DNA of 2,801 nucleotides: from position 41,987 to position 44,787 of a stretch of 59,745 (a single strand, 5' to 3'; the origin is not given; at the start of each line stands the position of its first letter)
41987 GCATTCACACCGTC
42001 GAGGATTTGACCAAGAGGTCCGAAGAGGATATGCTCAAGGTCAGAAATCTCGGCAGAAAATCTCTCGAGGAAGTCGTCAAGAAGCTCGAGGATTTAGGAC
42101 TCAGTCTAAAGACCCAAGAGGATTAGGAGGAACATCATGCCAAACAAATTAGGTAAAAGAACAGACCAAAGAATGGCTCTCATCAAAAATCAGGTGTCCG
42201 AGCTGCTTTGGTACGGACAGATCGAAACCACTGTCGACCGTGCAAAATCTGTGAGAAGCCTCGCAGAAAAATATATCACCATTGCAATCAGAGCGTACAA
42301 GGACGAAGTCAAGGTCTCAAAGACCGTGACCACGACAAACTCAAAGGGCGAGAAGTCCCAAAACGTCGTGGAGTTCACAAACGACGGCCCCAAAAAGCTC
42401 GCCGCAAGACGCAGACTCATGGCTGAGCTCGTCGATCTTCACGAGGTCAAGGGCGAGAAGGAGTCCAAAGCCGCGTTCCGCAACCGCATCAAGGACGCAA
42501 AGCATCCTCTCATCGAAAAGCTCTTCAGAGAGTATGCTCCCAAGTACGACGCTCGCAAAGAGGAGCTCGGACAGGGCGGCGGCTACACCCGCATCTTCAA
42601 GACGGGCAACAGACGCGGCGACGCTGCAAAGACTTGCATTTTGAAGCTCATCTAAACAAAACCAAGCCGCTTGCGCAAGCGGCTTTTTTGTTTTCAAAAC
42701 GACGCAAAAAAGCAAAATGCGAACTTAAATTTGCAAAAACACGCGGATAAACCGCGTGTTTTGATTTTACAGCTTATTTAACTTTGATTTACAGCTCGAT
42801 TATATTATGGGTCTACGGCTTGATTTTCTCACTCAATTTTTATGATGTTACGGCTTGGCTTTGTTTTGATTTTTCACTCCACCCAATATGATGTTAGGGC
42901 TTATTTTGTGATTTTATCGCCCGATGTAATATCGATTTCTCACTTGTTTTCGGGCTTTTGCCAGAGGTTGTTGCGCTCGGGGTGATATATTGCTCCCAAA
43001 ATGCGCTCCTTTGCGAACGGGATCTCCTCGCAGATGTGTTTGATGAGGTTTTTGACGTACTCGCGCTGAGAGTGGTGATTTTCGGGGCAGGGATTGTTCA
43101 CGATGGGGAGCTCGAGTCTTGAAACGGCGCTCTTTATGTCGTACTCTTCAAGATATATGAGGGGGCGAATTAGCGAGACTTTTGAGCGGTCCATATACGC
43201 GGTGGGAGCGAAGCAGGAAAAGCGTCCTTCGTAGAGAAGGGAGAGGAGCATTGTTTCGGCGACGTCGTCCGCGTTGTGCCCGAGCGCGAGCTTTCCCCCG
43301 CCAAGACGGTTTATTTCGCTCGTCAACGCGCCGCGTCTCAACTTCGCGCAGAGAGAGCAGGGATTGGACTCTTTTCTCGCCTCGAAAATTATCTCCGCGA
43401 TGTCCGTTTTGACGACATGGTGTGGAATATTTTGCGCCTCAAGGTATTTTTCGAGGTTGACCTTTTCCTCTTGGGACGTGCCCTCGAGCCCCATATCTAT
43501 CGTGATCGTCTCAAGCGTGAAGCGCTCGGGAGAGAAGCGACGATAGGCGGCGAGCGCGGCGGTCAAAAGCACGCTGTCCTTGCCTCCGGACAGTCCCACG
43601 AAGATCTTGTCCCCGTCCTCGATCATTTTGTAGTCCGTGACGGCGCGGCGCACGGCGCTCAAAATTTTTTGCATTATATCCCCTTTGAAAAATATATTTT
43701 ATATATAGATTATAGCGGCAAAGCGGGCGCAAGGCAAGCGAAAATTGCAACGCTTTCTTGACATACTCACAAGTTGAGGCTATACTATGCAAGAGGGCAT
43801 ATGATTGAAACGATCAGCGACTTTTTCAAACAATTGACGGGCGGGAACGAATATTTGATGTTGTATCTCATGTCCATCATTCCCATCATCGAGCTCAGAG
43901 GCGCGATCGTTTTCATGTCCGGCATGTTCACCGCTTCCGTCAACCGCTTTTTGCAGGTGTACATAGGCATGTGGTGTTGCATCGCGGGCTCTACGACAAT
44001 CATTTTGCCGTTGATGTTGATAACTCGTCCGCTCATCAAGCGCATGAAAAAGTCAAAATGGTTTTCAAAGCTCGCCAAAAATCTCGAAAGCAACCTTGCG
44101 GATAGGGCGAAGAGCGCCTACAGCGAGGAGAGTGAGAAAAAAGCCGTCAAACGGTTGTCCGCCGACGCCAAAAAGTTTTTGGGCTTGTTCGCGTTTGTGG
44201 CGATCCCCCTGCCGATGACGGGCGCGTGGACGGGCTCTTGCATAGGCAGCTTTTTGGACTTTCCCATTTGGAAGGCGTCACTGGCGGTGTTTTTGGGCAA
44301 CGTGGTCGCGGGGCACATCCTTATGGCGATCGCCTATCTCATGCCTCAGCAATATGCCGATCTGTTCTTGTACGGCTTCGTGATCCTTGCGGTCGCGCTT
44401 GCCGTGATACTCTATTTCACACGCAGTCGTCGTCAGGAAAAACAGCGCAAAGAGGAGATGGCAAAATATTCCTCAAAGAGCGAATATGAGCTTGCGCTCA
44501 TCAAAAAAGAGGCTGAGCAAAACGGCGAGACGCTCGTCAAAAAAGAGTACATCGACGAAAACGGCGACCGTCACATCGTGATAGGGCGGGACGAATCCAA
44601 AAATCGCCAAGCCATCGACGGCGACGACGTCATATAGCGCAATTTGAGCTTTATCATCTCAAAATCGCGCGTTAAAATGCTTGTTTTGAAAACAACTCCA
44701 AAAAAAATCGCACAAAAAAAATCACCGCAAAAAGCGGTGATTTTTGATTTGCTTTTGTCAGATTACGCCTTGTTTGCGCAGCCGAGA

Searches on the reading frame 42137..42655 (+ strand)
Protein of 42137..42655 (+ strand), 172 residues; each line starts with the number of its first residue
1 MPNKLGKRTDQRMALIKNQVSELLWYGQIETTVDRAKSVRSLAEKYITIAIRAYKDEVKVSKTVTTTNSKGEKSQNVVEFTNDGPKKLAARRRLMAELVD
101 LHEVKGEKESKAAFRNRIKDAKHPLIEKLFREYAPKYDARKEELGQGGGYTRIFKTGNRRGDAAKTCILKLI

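Call 57: search_protein_families(library=pfam, proteins=[window:42137-42655:+], max_evalue=0.00001)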
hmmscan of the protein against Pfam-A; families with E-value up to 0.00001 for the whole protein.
window:42137-42655:+ (172 aa): 1 family
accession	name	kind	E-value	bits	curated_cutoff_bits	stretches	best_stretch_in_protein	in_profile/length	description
PF01196.24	Ribosomal_L17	-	3.3e-23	82.8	27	1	15-172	1-97/97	Ribosomal protein L17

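Call 86: find_encoding_contigs(protein=window:42137-42655:+, flank=10000, max_places=10)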
Protein window:42137-42655:+ (172 aa): 1 contig read that carries it; 1 place shown.
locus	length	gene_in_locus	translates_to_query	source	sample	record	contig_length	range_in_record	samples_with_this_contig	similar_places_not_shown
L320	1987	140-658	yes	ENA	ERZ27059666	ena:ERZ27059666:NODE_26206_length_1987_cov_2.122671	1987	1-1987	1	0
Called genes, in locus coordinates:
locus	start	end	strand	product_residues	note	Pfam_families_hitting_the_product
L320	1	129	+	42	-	?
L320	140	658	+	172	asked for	PF01196:Ribosomal_L17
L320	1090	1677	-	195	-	PF01171:ATP_bind_3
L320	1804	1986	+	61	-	?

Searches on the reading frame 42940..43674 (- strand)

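Call 57: search_protein_families(library=pfam, proteins=[window:42940-43674:-], max_evalue=0.00001)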
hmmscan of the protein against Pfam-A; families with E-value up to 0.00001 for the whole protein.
window:42940-43674:- (244 aa): 1 family
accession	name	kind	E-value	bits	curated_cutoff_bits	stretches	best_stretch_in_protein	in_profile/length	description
PF01171.26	ATP_bind_3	-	2.5e-17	63.6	27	1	23-207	1-179/182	PP-loop family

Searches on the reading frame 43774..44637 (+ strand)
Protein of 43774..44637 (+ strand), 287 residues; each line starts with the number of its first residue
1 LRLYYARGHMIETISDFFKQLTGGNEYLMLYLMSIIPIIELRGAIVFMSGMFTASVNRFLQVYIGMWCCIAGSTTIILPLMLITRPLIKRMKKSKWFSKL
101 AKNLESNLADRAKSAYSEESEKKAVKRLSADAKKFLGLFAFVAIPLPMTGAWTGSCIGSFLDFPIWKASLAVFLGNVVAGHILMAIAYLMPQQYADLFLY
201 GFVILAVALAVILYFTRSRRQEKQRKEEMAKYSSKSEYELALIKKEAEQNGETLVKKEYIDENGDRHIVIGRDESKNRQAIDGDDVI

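Call 57: search_protein_families(library=pfam, proteins=[window:43774-44637:+], max_evalue=0.00001)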
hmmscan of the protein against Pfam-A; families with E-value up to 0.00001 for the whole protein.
window:43774-44637:+ (287 aa): 1 family
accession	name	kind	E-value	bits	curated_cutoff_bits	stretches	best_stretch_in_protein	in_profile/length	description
PF06695.16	Sm_multidrug_ex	-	4.2e-25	89.1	30.7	1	40-182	1-121/121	Putative small multi-drug export protein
